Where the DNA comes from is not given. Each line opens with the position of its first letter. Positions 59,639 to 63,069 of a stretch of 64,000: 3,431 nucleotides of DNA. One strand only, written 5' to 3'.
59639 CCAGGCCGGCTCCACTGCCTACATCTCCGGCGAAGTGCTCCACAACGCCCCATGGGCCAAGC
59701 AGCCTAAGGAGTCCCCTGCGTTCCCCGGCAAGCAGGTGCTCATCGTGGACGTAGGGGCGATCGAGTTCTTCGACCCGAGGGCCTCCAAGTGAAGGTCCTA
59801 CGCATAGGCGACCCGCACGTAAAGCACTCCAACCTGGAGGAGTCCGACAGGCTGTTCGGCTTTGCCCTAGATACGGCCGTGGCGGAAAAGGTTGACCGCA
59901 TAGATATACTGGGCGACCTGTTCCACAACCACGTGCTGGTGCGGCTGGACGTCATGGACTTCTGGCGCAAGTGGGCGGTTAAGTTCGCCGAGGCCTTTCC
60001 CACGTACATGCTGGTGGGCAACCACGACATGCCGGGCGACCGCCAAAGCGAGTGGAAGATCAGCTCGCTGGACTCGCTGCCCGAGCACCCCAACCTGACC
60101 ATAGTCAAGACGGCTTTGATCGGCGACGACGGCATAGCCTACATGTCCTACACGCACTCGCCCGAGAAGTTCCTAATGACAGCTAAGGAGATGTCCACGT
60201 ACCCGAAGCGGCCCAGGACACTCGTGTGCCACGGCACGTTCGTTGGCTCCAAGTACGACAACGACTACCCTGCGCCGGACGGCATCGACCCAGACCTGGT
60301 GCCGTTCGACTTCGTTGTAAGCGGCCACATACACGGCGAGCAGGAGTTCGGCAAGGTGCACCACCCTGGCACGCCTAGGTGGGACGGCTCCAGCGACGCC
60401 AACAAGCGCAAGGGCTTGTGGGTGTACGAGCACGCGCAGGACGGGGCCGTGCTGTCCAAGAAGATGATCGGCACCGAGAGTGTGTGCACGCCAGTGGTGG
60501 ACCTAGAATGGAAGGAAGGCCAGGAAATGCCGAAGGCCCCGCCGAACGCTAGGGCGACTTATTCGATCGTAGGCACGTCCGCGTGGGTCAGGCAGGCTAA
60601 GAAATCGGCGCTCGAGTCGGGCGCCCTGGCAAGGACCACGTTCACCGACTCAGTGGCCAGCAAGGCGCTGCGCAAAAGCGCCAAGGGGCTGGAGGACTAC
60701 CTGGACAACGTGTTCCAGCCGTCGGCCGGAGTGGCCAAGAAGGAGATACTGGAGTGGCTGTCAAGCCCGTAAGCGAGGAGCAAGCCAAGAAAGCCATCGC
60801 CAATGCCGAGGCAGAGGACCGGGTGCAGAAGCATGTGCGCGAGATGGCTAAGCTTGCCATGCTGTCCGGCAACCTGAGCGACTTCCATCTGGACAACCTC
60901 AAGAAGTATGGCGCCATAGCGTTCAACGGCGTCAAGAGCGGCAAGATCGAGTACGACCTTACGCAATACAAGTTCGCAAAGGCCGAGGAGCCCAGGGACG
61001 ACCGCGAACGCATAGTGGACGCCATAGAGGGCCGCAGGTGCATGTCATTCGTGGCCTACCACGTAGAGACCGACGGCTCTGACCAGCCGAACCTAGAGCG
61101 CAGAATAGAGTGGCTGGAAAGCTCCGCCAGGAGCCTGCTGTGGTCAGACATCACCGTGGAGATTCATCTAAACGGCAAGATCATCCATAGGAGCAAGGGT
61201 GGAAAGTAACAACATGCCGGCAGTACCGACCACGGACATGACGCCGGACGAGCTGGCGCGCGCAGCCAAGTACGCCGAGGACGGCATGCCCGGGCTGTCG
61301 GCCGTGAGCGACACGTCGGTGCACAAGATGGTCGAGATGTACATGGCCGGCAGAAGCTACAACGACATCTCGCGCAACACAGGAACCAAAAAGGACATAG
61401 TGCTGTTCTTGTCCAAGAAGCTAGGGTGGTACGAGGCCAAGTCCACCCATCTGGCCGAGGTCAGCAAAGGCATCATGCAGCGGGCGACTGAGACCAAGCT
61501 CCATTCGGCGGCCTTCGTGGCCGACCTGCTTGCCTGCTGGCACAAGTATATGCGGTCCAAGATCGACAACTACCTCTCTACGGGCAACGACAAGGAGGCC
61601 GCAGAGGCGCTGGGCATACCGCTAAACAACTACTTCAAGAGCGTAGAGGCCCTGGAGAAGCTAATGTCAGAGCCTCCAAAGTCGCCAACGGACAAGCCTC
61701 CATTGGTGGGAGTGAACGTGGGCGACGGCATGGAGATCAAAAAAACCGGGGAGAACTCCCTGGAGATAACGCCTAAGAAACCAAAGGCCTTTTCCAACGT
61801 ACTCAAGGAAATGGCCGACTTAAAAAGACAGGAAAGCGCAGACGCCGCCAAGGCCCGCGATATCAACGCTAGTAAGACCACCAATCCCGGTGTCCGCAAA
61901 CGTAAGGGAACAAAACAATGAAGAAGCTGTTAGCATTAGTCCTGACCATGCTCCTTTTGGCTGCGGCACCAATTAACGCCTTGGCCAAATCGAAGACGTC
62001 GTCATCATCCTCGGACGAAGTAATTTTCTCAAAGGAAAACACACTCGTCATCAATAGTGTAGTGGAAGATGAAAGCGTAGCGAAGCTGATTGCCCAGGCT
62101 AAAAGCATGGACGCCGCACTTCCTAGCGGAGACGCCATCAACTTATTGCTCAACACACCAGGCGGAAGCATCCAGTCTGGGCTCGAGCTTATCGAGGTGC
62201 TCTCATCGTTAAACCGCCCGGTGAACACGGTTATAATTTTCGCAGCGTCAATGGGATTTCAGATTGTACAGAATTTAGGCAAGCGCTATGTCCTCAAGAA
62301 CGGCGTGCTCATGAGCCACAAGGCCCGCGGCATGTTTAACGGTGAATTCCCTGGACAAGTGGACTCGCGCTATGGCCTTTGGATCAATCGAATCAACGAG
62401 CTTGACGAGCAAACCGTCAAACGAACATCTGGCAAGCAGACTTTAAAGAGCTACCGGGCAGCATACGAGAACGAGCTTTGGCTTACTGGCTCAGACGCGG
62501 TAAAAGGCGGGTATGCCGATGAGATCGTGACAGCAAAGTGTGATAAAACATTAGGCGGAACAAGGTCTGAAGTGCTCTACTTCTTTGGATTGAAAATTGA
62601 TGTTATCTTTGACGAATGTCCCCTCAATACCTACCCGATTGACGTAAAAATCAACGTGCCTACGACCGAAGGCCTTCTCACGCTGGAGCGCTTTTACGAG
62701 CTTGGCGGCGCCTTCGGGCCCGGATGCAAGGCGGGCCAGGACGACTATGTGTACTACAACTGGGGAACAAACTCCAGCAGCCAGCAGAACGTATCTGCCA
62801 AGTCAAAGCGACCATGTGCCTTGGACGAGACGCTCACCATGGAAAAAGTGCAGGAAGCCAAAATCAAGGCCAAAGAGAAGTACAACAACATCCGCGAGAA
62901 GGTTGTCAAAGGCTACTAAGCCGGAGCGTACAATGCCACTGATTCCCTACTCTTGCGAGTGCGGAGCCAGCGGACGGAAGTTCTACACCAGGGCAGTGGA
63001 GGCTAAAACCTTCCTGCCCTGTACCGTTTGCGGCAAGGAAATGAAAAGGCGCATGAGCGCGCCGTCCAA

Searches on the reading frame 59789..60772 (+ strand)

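Call 67: search_protein_families(library=pfam, proteins=[window:59789-60772:+], max_evalue=0.001)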
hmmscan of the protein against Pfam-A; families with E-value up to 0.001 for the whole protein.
window:59789-60772:+ (327 aa): 1 family
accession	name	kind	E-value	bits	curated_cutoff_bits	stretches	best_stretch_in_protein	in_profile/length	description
PF00149.33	Metallophos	-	5.6e-08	33.9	21.5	1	1-183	1-190/191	Calcineurin-like phosphoesterase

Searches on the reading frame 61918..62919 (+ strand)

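Call 67: search_protein_families(library=pfam, proteins=[window:61918-62919:+], max_evalue=0.001)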
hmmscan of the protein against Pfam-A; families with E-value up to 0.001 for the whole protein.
window:61918-62919:+ (333 aa): 1 family
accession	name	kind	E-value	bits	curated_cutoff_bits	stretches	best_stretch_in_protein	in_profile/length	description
PF00574.28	CLP_protease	-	2.3e-16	60.6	20.2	1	37-206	13-181/182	Clp protease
